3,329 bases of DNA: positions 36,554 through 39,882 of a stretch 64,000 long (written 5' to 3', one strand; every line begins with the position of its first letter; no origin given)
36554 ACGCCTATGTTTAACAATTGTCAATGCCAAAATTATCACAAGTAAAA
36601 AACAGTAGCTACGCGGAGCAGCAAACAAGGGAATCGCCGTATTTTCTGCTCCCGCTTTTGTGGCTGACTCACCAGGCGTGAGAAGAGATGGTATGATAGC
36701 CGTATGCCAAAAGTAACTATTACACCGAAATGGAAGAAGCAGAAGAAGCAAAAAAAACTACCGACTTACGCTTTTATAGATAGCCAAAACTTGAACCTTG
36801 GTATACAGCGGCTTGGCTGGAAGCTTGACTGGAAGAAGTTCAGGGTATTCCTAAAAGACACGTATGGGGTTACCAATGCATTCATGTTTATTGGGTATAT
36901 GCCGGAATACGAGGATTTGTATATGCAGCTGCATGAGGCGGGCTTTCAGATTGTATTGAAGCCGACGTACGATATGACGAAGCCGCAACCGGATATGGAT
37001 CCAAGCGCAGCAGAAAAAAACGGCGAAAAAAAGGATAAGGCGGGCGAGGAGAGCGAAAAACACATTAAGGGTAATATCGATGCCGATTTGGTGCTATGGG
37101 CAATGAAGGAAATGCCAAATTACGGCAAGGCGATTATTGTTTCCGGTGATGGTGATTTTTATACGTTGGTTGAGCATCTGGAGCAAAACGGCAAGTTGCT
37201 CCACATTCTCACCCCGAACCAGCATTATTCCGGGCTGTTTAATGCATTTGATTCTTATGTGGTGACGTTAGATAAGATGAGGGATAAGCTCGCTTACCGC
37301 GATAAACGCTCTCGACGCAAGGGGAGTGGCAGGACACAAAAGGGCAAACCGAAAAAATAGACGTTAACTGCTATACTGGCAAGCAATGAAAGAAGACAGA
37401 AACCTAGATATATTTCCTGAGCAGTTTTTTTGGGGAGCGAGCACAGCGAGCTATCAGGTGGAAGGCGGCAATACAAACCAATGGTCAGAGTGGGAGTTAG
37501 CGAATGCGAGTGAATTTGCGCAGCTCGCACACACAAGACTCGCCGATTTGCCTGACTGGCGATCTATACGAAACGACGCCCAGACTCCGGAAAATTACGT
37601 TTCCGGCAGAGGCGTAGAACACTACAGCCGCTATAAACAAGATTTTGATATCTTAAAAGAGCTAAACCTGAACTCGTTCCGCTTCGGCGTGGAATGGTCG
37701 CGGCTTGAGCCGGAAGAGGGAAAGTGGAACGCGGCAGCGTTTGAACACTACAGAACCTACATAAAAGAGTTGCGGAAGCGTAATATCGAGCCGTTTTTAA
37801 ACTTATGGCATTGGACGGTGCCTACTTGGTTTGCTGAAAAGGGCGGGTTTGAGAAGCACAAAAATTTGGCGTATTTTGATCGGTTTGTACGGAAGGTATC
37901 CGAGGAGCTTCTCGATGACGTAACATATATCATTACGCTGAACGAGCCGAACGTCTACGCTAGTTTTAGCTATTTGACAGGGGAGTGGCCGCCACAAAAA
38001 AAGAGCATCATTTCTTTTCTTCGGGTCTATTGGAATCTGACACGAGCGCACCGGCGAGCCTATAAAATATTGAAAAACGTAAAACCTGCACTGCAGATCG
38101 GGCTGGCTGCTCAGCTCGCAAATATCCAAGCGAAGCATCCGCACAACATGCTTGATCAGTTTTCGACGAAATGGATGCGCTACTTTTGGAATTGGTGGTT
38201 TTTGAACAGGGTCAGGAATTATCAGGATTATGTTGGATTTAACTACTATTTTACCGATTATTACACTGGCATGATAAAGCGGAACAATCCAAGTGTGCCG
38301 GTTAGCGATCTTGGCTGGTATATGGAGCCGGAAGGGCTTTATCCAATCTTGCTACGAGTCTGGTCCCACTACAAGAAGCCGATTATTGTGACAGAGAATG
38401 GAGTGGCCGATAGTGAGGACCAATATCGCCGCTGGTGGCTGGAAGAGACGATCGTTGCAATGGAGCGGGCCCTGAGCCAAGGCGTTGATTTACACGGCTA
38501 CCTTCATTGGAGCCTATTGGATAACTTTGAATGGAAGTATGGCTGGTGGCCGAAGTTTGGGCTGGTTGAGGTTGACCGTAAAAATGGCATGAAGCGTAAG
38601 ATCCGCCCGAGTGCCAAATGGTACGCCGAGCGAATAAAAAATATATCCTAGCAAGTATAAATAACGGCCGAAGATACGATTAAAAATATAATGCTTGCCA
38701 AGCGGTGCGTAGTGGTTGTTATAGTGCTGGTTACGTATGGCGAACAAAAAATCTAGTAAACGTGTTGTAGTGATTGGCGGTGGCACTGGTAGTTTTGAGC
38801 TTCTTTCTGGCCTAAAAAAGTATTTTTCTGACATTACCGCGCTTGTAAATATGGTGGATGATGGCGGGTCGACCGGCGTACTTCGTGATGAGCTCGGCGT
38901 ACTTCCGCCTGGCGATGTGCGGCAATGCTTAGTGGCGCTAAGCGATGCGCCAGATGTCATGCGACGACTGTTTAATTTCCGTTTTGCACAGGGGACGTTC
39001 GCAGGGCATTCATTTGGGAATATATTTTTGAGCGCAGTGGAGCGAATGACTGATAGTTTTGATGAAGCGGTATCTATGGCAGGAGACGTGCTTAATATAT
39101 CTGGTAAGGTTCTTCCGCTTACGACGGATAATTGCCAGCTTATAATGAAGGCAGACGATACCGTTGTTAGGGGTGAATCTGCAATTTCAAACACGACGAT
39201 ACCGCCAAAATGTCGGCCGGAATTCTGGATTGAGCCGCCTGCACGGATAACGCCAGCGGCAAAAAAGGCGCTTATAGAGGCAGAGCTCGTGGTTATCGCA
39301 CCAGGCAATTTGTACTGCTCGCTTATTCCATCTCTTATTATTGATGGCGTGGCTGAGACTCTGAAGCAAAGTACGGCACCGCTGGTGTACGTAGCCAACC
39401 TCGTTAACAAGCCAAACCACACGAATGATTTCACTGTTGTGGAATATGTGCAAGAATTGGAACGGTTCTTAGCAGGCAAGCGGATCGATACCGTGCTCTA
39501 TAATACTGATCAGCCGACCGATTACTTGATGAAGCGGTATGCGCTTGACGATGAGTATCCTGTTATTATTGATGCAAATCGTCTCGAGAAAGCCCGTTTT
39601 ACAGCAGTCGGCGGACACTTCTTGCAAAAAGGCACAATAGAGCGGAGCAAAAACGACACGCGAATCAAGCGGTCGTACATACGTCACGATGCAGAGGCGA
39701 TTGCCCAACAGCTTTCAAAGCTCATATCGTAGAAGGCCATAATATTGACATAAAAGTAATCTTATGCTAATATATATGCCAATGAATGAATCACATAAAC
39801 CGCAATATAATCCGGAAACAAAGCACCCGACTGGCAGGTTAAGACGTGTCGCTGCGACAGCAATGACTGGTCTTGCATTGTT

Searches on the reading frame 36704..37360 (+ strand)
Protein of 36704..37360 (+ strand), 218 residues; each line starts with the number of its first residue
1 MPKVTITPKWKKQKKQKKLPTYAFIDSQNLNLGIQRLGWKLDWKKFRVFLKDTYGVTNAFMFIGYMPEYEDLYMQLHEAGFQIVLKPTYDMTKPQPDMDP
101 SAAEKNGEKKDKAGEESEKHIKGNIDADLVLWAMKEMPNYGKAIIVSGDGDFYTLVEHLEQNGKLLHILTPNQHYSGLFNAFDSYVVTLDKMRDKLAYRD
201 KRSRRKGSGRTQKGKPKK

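Call 15: search_protein_families(library=pfam, proteins=[window:36704-37360:+], max_evalue=0.001)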
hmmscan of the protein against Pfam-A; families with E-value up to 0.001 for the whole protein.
window:36704-37360:+ (218 aa): 1 family
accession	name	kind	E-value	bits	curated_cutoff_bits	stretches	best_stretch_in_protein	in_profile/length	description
PF01936.24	NYN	-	8.2e-12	46.3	24.2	1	23-186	4-142/145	NYN domain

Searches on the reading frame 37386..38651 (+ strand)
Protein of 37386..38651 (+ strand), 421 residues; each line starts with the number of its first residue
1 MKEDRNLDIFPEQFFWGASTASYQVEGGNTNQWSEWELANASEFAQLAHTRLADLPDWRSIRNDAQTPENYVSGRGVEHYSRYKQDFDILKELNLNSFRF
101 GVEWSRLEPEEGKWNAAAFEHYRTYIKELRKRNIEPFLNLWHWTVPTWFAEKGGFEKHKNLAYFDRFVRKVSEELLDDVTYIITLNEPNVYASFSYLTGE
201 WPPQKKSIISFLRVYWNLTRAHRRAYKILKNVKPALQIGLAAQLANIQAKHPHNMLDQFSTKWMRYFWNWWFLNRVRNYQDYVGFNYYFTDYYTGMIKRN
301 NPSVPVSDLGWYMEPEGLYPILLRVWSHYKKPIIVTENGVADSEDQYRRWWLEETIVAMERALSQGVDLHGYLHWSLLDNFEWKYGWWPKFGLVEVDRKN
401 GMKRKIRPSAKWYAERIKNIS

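Call 15: search_protein_families(library=pfam, proteins=[window:37386-38651:+], max_evalue=0.001)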
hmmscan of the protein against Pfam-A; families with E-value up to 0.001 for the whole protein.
window:37386-38651:+ (421 aa): 1 family
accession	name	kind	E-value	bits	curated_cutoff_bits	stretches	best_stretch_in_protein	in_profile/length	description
PF00232.24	Glyco_hydro_1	-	5.7e-77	259.5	22.6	2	9-278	4-255/453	Glycosyl hydrolase family 1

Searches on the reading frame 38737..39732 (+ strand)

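Call 15: search_protein_families(library=pfam, proteins=[window:38737-39732:+], max_evalue=0.001)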
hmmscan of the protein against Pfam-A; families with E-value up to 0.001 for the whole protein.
window:38737-39732:+ (331 aa): 1 family
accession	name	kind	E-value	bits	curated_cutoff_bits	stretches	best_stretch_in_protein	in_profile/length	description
PF01933.23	CofD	-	8.3e-84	281.6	30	1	10-293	1-287/290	2-phospho-L-lactate transferase CofD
